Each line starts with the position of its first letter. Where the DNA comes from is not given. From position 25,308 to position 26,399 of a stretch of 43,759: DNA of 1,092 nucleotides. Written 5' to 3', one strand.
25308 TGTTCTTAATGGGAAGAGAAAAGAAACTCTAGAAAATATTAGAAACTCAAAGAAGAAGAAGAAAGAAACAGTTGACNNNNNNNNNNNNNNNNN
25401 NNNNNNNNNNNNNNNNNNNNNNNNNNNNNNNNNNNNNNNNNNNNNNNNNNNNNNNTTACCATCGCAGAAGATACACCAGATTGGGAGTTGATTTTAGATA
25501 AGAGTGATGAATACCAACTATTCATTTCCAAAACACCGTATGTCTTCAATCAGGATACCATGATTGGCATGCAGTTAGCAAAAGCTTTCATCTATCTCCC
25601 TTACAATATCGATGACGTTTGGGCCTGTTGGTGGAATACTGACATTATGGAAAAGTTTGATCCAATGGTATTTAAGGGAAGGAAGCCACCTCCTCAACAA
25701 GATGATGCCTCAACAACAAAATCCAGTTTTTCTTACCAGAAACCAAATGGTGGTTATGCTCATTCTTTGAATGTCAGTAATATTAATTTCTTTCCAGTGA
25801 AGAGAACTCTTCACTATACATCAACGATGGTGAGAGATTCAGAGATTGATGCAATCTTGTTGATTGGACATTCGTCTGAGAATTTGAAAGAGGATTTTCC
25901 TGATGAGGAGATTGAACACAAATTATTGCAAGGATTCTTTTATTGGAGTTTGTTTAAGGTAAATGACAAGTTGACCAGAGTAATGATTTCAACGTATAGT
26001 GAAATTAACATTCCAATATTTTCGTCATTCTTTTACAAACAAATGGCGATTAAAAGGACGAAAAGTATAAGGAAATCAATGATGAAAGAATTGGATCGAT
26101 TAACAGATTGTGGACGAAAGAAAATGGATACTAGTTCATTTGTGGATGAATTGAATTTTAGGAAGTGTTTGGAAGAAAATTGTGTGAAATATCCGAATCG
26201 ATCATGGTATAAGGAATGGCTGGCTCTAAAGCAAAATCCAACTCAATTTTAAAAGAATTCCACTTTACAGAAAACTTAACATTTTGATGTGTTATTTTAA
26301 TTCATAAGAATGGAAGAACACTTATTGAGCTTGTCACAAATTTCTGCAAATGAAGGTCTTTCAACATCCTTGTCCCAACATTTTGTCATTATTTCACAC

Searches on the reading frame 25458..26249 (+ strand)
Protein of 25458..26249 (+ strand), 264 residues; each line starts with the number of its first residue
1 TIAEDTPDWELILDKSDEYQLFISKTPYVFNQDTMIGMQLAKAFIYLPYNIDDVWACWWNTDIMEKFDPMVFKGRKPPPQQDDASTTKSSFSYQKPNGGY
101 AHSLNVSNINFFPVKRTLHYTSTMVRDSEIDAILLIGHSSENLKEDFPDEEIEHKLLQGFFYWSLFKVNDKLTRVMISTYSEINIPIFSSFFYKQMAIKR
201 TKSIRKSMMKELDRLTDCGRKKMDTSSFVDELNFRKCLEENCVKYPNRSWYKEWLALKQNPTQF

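Call 7: search_protein_families(library=pfam, proteins=[window:25488-26249:+], max_evalue=0.1)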
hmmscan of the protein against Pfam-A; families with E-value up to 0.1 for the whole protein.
window:25488-26249:+ (254 aa): 0 families

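Call 8: find_homologous_proteins(query=window:25488-26249:+, max_evalue=0.001)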
Query window:25488-26249:+ (254 aa): 1 proteins with E <= 0.001 among 263 candidates.
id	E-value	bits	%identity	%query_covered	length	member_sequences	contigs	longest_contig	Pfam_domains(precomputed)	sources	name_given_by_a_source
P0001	1.8e-147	508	97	89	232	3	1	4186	-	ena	-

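Call 10: find_encoding_contigs(protein=P0001, flank=10000, max_places=10)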
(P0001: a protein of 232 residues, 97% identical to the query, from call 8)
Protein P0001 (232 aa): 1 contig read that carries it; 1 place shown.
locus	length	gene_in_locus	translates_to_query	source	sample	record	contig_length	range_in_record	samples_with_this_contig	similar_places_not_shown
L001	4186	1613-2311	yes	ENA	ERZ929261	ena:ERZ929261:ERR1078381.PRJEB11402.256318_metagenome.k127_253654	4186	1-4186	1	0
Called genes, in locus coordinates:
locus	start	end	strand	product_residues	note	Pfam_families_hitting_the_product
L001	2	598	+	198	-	?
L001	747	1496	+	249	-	PF00615:RGS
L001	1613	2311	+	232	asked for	-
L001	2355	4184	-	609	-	?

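Call 15: list_cluster_members(proteins=[P0001])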
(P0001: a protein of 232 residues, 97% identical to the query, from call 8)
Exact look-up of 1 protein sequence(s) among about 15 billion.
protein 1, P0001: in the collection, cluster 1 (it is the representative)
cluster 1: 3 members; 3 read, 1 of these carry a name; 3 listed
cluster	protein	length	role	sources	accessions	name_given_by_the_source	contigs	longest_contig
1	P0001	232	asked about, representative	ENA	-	-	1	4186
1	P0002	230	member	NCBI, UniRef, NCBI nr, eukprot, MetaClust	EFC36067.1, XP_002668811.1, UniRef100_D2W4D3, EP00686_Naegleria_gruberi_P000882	predicted protein [Naegleria gruberi] | Predicted protein n=1 Tax=Naegleria gruberi TaxID=5762 RepID=D2W4D3_NAEGR | uncharacterized protein NAEGRDRAFT_54590 [Naegleria gruberi]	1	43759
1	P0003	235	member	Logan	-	-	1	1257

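Call 16: find_encoding_contigs(protein=P0003, flank=10000, max_places=10)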
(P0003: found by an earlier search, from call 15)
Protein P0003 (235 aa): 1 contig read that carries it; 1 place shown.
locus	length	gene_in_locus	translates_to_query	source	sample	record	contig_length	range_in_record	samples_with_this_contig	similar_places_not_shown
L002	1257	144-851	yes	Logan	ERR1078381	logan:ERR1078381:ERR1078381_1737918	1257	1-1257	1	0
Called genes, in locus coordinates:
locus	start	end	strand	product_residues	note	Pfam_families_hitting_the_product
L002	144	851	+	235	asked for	-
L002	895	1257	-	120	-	?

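Call 25: find_encoding_contigs(protein=P0002, flank=10000, max_places=5)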
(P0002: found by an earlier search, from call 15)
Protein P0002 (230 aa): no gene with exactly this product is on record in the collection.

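Call 28: find_homologous_proteins(query=L001:2358-4184:-, max_evalue=1e-20)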
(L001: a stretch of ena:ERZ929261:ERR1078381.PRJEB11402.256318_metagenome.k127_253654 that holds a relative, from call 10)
Query L001:2358-4184:- (609 aa): 201 proteins with E <= 1e-20 among 8000 candidates; the best 120 are listed.
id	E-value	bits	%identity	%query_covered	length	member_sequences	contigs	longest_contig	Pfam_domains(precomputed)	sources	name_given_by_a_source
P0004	4.3e-172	592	66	66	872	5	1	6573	PF07714.24,PF13229.13,PF00069.32,PF02415.24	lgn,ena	-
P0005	3.0e-49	186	34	50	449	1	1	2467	PF07714.24,PF00069.32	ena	-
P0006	2.2e-48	184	34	36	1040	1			PF07714.24,PF00069.32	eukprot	eukprot:Nk52_evm44s2152 gene=Nk52_evmTU44s2152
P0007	2.6e-48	183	33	34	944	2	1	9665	PF13414.13,PF13428.13,PF17667.8,PF14559.13,PF07714.24,PF00069.32,PF00515.35,PF03109.23,PF14531.13,PF13432.13,PF13181.13,PF07719.24,PF01636.30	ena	-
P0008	3.2e-46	176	32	37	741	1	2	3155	PF07714.24,PF00069.32,PF03109.23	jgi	jgi:serine/threonine protein kinase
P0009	5.0e-46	176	26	80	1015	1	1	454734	PF07714.24,PF13229.13,PF00069.32,PF03109.23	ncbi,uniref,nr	ncbi:hypothetical protein C9374_008798 [Naegleria lovaniensis]|uniref:non-specific serine/threonine 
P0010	7.6e-42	162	38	43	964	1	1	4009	PF07714.24,PF00069.32,PF01436.28,PF25021.2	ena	-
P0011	2.4e-40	157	32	30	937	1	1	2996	PF07714.24,PF00069.32,PF03109.23,PF01636.30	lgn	-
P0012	2.1e-38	151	41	35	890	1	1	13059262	PF07714.24,PF00069.32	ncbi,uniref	ncbi:hypothetical protein WJX72_011709 [[Myrmecia] bisecta]|uniref:Protein kinase domain-containing 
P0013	2.2e-38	150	40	35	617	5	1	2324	PF07714.24,PF00069.32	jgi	jgi:serine/threonine protein kinase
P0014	6.0e-38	149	31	37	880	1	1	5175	PF06293.21,PF07714.24,PF00069.32,PF01582.26,PF03109.23,PF19974.6,PF14531.13,PF13676.12,PF17667.8,PF01636.30,PF08937.17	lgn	-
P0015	2.0e-37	147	40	34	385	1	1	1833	PF07714.24,PF00069.32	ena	-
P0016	4.5e-37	146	43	31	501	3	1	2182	PF07714.24,PF00069.32,PF03109.23,PF21700.4,PF07974.20,PF25024.1,PF00008.34,PF23301.2,PF23106.2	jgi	-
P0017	3.6e-36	143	27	49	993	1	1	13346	PF07714.24,PF00069.32,PF02743.25,PF22673.3,PF12330.15,PF03109.23,PF14531.13,PF17667.8,PF01636.30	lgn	-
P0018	8.9e-36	142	33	48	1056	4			PF07714.24,PF13229.13,PF00069.32,PF02415.24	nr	nr:unnamed protein product [Naegleria fowleri]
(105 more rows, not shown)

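Call 32: search_protein_families(library=pfam, proteins=[window:25458-26249:+, L001:2358-4184:-], max_evalue=10)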
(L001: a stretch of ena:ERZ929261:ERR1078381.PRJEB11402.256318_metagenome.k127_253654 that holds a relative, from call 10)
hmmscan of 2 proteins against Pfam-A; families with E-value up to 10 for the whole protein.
window:25458-26249:+ (264 aa): 0 families

L001:2358-4184:- (609 aa): 5 families
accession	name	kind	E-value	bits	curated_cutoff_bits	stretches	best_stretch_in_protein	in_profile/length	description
PF00069.31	Pkinase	-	2.6e-48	165.2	31.7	1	214-448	2-221/263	Protein kinase domain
PF07714.23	PK_Tyr_Ser-Thr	-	4.3e-47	161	23.1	2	213-426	1-207/258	Protein tyrosine and serine/threonine kinase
PF12330.14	Haspin_kinase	-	0.00085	18.9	25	1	346-373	229-256/364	Haspin like kinase domain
PF03109.22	ABC1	-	0.003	17.2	22.9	1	264-379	120-223/244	ABC1 atypical kinase-like domain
PF01636.29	APH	-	0.14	12.3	23.2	1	339-368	165-195/239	Phosphotransferase enzyme family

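Call 38: search_protein_representatives(protein=window:25458-26249:+)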
Query: 264 residues. Proteins with E-value up to 0.001 (for the whole library): 43; up to 1e-10: 30; up to 1e-30: 6. The best 43 are listed.
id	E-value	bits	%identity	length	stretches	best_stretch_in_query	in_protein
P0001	7.4e-148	507.9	99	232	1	38-264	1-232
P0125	1.4e-65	238.2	47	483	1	1-259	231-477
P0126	1.2e-41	159.7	37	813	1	1-258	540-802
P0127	3.5e-41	158.2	40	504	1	2-259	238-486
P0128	3.8e-39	151.5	34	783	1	2-262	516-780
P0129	6.4e-32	127.8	38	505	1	2-258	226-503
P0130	3.1e-29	119.0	34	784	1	1-256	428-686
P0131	4.2e-26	108.7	36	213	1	1-202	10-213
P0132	8.1e-26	107.8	29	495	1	1-258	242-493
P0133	4.6e-24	102.1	35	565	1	1-255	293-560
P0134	1.9e-23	100.0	30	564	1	2-259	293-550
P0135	6.8e-23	98.2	33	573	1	3-257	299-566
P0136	1.3e-22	97.3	34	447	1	3-259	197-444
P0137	7.6e-22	94.8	31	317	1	1-258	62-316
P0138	1.5e-21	93.8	28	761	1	2-258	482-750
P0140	6.5e-21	91.7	34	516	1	1-255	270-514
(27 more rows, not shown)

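Call 39: search_protein_families(library=pfam, proteins=[P0125, P0126, P0127, P0128, P0129, P0130, P0132, P0133, P0136, P0140], max_evalue=0.01)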
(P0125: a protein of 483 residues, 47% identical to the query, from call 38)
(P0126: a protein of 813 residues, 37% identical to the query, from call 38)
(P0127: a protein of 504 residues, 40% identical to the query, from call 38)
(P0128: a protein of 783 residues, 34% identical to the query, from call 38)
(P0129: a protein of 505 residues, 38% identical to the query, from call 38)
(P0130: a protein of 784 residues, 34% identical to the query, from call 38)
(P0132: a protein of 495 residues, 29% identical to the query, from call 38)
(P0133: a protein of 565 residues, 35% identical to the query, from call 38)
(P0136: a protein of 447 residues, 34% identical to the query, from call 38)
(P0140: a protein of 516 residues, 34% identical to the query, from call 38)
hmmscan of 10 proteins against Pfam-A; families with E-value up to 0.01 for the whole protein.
P0125 (483 aa): 1 family
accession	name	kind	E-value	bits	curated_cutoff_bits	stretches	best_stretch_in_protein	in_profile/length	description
PF00615.24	RGS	-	6.9e-09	36.5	23.9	1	19-182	3-114/117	Regulator of G protein signaling domain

P0126 (813 aa): 1 family
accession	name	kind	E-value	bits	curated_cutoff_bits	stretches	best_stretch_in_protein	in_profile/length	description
PF00615.24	RGS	-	0.00031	21.5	23.9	0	218-257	3-42/117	Regulator of G protein signaling domain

P0127 (504 aa): 1 family
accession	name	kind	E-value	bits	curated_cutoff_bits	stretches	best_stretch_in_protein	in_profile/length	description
PF00615.24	RGS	-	6.9e-05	23.7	23.9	0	6-98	4-76/117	Regulator of G protein signaling domain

P0128 (783 aa): 2 families
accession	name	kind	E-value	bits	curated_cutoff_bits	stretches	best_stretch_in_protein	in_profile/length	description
PF00615.24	RGS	-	2.2e-05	25.2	23.9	0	86-127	5-47/117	Regulator of G protein signaling domain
PF13974.11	YebO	-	0.0077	16.9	27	0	236-281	20-65/80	YebO-like protein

P0129 (505 aa): 1 family
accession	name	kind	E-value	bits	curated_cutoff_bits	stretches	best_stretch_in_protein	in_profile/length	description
PF00615.24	RGS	-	0.0036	18.1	23.9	0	1-59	19-82/117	Regulator of G protein signaling domain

P0130 (784 aa): 1 family
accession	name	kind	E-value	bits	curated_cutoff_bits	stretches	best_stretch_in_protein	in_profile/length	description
PF00615.24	RGS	-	8.9e-06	26.5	23.9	1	283-378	44-113/117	Regulator of G protein signaling domain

P0132 (495 aa): 0 families

P0133 (565 aa): 1 family
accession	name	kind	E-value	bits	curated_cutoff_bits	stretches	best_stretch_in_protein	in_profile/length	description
PF00615.24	RGS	-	1.2e-07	32.5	23.9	1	58-162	2-83/117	Regulator of G protein signaling domain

P0136 (447 aa): 1 family
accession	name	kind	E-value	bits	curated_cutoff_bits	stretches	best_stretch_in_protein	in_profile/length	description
PF00615.24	RGS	-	5e-13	49.9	23.9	1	16-149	2-117/117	Regulator of G protein signaling domain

P0140 (516 aa): 1 family
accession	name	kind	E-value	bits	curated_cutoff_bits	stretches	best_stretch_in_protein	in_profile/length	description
PF00615.24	RGS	-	1.4e-07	32.3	23.9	1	32-220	2-113/117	Regulator of G protein signaling domain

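Call 41: search_solved_structures(query=A2, max_evalue=1)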
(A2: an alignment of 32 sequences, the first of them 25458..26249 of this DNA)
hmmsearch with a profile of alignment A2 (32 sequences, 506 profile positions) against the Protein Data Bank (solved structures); distinct sequences matched with E-value up to 1: 58.
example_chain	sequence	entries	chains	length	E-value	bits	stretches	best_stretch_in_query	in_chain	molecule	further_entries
2ode_B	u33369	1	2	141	2.5e-10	43.1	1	9-117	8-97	Regulator of G-protein signaling 8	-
5do9_B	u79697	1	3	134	5.1e-10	42.1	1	9-117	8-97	Regulator of G-protein signaling 8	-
3c7l_A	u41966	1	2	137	8.7e-10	41.3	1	14-128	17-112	Regulator of G-protein signaling 16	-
2ihd_A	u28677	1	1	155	9e-10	41.3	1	9-117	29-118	Regulator of G-protein signaling 8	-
3c7k_B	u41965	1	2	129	9.2e-10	41.3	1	15-128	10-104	Regulator of G-protein signaling 16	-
6am3_X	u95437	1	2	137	4.5e-09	39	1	10-114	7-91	Regulator of G-protein signaling 17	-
2crp_A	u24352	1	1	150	5.6e-09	38.7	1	9-115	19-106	Regulator of G-protein signaling 5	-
1ezt_A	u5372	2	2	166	7e-09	38.4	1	8-117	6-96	REGULATOR OF G-PROTEIN SIGNALING 4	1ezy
2v4z_B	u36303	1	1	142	7e-09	38.4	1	11-128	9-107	REGULATOR OF G-PROTEIN SIGNALING 2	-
1zv4_X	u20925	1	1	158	7e-09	38.4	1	10-114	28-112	Regulator of G-protein signaling 17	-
2ik8_B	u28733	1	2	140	1.4e-08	37.4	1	12-123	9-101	Regulator of G-protein signaling 16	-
2a72_A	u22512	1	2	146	1.8e-08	37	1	8-117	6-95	Regulator of G-protein signalling 7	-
2bt2_A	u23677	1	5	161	1.9e-08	36.9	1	10-123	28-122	REGULATOR OF G-PROTEIN SIGNALING 16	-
4ekc_B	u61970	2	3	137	3.1e-08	36.2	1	15-129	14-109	Regulator of G-protein signaling 2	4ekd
2af0_A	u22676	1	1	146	3.1e-08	36.2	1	13-129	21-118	Regulator of G-protein signaling 2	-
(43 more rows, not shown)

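Call 48: predict_structure(alignment_id=A2)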
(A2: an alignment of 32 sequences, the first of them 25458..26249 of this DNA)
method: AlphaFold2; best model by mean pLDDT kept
length: 264 residues; sequences in the alignment: 32
mean_pLDDT: 84.3   pTM: 0.83
mean pLDDT of the five models: 84.3, 82.7, 82.4, 82.3, 81.6
residues with pLDDT >= 90: 157; 70-90: 54; 50-70: 37; < 50: 16
segments of 3 or more residues with pLDDT < 50: 84-99
pLDDT, mean of each block of 10 residues (from residue 1): 75 97 94 90 98 97 90 68 46 40 56 77 93 93 70 80 96 97 84 93 97 98 97 92 93 90 71
secondary structure, 60 per line:
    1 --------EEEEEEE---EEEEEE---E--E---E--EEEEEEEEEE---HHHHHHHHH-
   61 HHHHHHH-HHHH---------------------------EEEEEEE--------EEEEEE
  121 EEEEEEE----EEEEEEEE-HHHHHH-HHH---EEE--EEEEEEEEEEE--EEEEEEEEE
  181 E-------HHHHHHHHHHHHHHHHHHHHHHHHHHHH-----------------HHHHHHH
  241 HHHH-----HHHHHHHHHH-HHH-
elements in order: E9-15 E19-24 E38-47 H51-59 H61-67 H69-72 E100-106 E115-127 E132-139 H141-146 E154-156 E159-169 E172-181 H189-216 H234-244 H250-259
